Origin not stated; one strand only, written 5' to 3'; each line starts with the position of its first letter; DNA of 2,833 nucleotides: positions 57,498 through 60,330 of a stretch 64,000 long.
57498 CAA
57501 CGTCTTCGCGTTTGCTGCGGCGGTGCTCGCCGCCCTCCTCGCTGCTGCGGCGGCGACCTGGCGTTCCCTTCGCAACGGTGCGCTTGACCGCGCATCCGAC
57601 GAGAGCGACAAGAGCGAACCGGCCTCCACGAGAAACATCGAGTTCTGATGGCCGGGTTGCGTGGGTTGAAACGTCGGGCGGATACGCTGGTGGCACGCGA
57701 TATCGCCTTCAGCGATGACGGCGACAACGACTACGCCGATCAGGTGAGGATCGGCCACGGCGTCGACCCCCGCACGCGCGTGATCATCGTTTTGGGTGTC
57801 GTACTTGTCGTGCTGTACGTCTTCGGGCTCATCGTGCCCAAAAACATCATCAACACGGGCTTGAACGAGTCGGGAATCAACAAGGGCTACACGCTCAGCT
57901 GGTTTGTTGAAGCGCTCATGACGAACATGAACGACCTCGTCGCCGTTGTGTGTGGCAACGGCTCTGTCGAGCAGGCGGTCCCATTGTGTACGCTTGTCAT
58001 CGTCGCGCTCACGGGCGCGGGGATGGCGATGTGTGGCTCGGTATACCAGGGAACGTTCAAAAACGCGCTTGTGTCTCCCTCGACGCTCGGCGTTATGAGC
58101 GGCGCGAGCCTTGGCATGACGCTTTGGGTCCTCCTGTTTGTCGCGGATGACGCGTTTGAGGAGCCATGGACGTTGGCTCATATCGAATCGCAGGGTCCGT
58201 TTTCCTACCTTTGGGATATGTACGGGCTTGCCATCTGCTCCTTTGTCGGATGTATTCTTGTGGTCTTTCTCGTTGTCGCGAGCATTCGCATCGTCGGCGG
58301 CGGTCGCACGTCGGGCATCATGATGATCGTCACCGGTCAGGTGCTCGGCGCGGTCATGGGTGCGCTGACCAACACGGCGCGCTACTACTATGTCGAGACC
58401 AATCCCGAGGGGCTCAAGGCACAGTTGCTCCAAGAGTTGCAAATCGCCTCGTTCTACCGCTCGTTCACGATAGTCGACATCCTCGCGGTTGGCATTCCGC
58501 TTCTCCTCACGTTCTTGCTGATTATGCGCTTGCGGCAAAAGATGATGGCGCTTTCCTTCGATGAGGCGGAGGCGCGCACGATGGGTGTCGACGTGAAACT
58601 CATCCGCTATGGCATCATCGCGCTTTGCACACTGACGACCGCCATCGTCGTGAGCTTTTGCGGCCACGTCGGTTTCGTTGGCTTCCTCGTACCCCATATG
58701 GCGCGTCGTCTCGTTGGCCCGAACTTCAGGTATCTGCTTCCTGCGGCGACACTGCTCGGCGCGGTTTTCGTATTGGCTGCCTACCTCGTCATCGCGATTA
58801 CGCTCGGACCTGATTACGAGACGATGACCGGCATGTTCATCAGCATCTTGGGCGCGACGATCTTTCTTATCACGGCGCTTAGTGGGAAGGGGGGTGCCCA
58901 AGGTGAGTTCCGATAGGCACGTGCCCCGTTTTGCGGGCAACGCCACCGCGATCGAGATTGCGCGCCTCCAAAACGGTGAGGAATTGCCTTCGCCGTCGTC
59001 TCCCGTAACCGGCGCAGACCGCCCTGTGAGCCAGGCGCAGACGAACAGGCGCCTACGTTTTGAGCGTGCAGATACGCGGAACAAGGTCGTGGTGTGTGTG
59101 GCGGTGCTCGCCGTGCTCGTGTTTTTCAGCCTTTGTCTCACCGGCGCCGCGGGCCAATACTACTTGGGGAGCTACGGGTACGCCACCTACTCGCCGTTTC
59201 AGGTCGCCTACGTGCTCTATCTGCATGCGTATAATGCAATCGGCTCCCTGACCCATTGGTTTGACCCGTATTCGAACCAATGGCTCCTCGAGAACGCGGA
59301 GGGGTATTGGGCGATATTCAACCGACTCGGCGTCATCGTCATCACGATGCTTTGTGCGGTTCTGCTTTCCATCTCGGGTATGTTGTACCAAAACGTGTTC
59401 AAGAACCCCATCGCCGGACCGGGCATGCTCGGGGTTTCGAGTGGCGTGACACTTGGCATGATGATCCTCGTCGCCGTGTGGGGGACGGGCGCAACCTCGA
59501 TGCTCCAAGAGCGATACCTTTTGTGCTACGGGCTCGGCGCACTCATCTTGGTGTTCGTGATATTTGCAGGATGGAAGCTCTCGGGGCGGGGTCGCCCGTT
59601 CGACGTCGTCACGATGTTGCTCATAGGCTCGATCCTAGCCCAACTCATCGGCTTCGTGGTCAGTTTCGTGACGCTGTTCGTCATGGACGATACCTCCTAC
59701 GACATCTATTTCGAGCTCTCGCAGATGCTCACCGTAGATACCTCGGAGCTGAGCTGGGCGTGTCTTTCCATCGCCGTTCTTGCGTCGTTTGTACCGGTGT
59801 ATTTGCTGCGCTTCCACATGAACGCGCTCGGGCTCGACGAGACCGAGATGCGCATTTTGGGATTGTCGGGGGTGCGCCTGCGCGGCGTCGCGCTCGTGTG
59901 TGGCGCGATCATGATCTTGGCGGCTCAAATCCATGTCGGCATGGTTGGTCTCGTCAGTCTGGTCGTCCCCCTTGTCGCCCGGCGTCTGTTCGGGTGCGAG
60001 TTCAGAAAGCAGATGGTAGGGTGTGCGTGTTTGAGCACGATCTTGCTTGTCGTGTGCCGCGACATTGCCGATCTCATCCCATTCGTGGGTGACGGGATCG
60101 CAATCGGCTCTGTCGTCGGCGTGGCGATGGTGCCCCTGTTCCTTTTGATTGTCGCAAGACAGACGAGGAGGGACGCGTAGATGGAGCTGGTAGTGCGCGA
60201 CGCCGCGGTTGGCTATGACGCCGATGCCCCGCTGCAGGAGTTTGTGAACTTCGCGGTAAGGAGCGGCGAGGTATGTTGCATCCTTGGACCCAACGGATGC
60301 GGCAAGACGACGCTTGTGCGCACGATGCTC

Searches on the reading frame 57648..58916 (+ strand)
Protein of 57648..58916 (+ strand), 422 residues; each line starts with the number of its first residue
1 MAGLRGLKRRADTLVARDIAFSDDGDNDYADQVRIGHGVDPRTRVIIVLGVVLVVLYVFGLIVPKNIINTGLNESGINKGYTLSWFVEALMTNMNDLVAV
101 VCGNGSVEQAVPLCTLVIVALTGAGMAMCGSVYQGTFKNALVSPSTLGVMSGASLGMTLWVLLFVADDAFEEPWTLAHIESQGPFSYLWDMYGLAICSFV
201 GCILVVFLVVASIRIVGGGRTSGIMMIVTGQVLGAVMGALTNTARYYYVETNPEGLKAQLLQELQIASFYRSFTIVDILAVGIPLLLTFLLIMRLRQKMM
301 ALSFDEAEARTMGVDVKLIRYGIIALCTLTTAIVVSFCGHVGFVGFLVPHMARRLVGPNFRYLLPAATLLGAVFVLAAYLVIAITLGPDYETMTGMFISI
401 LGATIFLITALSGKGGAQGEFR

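Call 9: search_protein_families(library=pfam, proteins=[window:57648-58916:+], max_evalue=0.01)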
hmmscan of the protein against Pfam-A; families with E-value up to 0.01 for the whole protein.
window:57648-58916:+ (422 aa): 2 families
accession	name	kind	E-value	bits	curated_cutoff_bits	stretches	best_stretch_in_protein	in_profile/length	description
PF01032.23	FecCD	-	1.6e-51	175.7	26.5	1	84-409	9-308/311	FecCD transport family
PF00950.22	ABC-3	-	2.6e-07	30.9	20.1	1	277-410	126-255/258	ABC 3 transport family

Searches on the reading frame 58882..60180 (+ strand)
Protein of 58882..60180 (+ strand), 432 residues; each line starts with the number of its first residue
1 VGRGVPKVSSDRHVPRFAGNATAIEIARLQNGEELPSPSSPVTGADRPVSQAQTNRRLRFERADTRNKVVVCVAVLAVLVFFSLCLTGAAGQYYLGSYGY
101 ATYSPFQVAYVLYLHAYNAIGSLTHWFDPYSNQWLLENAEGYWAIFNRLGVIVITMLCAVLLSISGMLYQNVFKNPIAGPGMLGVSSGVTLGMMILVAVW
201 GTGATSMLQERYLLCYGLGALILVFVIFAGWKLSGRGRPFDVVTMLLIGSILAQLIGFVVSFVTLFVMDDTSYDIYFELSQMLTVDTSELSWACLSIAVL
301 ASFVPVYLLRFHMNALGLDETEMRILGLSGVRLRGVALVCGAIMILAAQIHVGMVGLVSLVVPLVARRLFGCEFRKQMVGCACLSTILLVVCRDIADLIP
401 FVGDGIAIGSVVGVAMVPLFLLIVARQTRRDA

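Call 9: search_protein_families(library=pfam, proteins=[window:58882-60180:+], max_evalue=0.01)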
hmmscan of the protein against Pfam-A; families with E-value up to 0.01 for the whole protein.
window:58882-60180:+ (432 aa): 1 family
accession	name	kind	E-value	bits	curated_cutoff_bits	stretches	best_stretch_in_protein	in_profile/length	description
PF01032.23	FecCD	-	6e-35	121.2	26.5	1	145-426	39-311/311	FecCD transport family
